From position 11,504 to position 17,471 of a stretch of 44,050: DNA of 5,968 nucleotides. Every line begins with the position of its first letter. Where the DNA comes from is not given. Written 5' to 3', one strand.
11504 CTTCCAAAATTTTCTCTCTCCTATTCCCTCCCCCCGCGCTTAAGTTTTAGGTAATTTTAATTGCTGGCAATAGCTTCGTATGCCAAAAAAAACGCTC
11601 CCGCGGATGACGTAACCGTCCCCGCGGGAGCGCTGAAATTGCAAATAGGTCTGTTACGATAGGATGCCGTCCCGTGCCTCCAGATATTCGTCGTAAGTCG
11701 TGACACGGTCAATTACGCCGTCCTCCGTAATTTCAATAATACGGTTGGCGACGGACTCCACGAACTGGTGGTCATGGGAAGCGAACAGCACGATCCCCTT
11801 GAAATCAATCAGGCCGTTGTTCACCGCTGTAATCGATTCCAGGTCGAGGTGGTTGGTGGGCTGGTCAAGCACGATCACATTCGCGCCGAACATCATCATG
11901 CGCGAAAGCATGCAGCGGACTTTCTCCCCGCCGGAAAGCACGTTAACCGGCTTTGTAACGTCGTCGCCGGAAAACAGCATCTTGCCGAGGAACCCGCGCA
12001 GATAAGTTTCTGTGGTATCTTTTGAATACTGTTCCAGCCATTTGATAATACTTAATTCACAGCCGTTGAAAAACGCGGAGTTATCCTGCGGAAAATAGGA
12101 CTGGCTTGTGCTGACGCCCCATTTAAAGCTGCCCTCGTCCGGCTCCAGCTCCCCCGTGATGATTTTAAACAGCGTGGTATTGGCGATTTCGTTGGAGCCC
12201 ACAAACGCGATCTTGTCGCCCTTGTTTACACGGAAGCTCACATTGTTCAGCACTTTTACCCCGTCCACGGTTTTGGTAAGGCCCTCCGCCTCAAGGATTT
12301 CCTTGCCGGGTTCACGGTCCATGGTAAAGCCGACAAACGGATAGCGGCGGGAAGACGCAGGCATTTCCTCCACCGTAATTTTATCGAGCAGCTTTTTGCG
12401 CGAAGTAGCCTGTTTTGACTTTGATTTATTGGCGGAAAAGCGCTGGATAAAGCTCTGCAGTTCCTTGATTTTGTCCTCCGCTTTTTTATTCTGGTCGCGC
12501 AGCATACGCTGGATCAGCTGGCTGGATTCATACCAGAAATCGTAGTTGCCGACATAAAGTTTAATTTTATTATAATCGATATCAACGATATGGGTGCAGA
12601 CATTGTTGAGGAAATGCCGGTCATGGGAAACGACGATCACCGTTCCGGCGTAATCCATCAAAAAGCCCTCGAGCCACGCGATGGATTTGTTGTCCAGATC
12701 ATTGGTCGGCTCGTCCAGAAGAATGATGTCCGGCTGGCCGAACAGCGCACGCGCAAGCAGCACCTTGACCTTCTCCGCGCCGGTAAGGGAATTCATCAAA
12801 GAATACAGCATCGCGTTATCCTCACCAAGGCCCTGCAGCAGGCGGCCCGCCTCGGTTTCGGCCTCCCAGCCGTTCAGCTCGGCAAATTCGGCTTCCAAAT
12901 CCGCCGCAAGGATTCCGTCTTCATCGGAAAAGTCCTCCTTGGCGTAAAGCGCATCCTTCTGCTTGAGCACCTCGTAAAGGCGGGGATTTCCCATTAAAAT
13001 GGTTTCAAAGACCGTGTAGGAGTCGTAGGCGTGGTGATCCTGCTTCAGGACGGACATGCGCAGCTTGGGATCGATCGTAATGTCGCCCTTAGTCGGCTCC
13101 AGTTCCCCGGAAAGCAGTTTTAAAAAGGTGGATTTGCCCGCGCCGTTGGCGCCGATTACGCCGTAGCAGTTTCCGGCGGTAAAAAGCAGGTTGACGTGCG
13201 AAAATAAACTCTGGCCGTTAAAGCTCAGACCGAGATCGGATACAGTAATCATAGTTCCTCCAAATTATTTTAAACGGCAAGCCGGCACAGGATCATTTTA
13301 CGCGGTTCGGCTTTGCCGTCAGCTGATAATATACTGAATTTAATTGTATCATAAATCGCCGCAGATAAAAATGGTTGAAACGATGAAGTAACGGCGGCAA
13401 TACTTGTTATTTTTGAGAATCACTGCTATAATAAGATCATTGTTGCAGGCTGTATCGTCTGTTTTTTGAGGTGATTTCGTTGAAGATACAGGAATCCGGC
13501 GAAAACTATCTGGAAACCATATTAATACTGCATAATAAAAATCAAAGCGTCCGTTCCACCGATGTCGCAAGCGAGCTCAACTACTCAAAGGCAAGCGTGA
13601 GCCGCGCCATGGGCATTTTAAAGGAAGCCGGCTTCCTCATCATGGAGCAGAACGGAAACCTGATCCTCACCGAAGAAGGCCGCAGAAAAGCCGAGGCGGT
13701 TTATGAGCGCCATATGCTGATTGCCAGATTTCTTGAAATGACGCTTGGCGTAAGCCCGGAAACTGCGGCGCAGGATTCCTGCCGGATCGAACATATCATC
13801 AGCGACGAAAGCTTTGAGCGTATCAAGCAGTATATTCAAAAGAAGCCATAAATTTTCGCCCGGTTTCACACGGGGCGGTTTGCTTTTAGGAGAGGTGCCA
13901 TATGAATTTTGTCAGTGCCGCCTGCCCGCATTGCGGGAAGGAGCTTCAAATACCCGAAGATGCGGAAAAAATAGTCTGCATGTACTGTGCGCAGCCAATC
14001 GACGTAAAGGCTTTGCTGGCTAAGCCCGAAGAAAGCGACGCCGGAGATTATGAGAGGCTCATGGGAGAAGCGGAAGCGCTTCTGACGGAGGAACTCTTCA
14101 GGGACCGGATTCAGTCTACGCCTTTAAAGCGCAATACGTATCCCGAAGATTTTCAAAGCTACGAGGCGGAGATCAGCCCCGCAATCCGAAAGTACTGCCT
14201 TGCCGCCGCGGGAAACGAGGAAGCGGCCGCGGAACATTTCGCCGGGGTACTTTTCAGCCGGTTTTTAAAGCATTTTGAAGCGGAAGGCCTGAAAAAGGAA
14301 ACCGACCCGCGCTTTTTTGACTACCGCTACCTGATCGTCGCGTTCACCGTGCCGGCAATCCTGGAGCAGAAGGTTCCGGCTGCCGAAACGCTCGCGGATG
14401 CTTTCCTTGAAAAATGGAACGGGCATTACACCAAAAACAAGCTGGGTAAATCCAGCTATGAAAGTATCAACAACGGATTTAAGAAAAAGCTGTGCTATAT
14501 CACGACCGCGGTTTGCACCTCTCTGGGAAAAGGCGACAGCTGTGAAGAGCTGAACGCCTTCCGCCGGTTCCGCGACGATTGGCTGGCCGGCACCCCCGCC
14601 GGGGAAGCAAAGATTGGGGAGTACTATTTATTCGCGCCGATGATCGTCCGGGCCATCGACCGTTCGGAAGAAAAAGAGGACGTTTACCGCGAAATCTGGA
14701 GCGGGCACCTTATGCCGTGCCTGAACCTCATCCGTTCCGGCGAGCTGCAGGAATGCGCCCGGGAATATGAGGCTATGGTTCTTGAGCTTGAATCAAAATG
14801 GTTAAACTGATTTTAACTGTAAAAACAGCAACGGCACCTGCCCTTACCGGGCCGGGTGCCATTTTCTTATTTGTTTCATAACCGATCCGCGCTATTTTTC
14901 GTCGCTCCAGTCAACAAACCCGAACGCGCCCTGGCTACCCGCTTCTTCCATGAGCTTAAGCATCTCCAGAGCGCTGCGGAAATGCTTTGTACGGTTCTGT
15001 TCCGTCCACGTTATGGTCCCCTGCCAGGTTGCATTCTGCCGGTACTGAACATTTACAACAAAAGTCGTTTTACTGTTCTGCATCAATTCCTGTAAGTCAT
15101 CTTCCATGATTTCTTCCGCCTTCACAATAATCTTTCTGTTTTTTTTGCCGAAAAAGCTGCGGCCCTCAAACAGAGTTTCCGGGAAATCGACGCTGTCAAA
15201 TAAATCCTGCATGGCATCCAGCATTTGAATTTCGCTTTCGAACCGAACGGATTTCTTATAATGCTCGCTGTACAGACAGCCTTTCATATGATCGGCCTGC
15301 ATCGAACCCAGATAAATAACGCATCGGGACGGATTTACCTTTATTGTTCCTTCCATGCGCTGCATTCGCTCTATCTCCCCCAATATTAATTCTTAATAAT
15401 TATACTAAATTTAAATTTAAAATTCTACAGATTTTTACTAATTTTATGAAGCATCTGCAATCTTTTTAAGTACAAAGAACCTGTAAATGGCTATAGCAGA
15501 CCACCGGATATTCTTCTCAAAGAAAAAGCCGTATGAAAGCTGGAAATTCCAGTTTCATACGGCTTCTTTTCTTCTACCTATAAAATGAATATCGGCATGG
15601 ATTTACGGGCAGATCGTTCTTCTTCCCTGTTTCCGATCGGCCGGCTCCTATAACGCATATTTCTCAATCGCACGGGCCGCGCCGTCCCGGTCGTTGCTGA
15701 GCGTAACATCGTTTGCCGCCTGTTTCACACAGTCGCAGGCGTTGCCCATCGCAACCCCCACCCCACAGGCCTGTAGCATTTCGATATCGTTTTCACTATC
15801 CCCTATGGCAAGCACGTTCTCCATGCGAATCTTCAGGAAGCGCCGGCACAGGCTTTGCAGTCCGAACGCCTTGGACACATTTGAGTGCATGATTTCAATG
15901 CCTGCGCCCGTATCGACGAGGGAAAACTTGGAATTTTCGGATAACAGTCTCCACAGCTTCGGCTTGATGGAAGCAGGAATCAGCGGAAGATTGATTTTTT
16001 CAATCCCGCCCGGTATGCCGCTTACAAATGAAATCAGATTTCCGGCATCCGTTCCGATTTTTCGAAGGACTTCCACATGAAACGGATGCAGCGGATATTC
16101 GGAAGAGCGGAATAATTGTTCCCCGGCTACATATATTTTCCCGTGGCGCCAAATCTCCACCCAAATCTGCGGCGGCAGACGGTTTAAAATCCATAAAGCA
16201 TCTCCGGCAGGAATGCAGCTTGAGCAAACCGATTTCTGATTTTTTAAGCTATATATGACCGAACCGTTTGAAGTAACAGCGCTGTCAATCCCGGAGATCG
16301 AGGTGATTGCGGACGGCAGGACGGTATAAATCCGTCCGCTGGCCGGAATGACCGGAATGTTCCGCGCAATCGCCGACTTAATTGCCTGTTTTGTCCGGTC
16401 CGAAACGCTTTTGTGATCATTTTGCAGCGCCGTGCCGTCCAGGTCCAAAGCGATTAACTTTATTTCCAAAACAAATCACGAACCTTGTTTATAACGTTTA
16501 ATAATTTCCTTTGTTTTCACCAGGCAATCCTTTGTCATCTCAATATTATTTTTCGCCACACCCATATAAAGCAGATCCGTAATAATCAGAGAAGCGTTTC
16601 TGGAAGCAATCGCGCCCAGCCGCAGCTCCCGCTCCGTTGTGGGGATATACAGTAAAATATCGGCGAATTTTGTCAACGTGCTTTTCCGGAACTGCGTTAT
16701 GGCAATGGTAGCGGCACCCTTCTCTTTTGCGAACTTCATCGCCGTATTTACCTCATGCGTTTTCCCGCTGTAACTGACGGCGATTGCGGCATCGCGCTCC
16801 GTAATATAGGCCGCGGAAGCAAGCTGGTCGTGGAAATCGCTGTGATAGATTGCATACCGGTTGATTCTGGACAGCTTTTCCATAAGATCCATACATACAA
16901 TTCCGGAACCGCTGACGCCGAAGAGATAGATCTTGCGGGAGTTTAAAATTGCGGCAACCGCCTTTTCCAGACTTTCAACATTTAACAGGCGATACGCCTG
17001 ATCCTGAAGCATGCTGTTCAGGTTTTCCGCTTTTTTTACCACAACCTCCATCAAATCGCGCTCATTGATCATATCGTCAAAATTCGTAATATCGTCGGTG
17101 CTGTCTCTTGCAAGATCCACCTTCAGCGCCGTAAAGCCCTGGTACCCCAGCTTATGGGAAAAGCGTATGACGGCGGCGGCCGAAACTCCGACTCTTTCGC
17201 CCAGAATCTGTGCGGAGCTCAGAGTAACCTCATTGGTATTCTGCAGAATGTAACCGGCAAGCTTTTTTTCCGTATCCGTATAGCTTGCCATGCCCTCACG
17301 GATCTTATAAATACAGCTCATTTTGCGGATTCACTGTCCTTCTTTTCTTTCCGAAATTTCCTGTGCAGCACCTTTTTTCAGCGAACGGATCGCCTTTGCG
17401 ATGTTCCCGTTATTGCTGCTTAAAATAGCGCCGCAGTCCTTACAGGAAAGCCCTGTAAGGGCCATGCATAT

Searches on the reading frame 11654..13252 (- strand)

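Call 54: search_protein_families(library=pfam, proteins=[window:11654-13252:-], max_evalue=0.00001)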
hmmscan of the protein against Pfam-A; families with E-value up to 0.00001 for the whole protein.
window:11654-13252:- (532 aa): 3 families
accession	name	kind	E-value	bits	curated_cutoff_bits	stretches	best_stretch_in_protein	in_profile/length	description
PF00005.33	ABC_tran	-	8.7e-41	140.2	25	2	18-184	2-137/137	ABC transporter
PF12848.13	ABC_tran_Xtn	-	9e-20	71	25.9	1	223-299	1-77/85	ABC transporter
PF13304.12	AAA_21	-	3.4e-07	31.1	27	0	30-51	2-29/304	AAA domain, putative AbiEii toxin, Type IV TA system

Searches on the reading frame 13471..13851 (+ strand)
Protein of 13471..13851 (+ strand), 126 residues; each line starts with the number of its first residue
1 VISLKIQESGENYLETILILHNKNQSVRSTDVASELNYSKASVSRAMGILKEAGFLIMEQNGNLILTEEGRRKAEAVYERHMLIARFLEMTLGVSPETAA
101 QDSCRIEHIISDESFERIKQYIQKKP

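Call 54: search_protein_families(library=pfam, proteins=[window:13471-13851:+], max_evalue=0.00001)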
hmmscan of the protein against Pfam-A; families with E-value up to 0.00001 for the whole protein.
window:13471-13851:+ (126 aa): 2 families
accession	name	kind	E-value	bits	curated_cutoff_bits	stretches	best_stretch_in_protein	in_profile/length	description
PF02742.21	Fe_dep_repr_C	-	3.5e-17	62.6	27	1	67-123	1-57/70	Iron dependent repressor, metal binding and dimerisation domain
PF01325.25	Fe_dep_repress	-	2.4e-10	40.9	26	1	7-61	3-57/60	Iron dependent repressor, N-terminal DNA binding domain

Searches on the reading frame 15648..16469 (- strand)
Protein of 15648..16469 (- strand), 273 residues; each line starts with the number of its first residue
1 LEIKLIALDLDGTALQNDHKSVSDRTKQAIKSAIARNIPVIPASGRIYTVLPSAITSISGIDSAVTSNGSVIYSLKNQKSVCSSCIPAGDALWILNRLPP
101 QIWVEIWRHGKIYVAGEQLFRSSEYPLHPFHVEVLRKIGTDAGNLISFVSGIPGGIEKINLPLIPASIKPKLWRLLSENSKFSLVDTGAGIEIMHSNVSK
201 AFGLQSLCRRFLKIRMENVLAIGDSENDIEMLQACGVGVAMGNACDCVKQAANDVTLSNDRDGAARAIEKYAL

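Call 54: search_protein_families(library=pfam, proteins=[window:15648-16469:-], max_evalue=0.00001)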
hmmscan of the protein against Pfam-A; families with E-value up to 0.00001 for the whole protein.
window:15648-16469:- (273 aa): 3 families
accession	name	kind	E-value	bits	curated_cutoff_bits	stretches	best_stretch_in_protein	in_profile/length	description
PF08282.18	Hydrolase_3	-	2.8e-42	145.6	20.9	1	6-268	1-255/255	haloacid dehalogenase-like hydrolase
PF05116.19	S6PP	-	8.3e-11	42.4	20.3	1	188-251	154-216/247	Sucrose-6F-phosphate phosphohydrolase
PF00702.32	Hydrolase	-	2.1e-07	32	26.4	0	204-236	160-191/191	haloacid dehalogenase-like hydrolase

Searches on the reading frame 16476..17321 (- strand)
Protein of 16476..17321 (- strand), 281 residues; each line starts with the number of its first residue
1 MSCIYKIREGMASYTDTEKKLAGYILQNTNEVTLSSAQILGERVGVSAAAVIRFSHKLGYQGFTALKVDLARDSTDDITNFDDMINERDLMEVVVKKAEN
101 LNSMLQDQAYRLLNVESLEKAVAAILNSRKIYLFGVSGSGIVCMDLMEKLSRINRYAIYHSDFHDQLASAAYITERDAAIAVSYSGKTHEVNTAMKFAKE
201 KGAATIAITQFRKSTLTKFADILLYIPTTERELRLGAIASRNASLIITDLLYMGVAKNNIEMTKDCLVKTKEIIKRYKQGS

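Call 54: search_protein_families(library=pfam, proteins=[window:16476-17321:-], max_evalue=0.00001)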
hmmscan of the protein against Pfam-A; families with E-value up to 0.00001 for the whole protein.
window:16476-17321:- (281 aa): 3 families
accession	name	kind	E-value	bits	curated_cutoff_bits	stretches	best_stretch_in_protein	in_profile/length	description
PF01380.27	SIS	-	7.1e-21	74.8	25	1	125-252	2-129/131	SIS domain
PF01418.23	HTH_6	-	2.1e-17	63.3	28.3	1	3-73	3-73/77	Helix-turn-helix domain, rpiR family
PF13580.11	SIS_2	-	1.7e-08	35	27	0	160-209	88-137/138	SIS domain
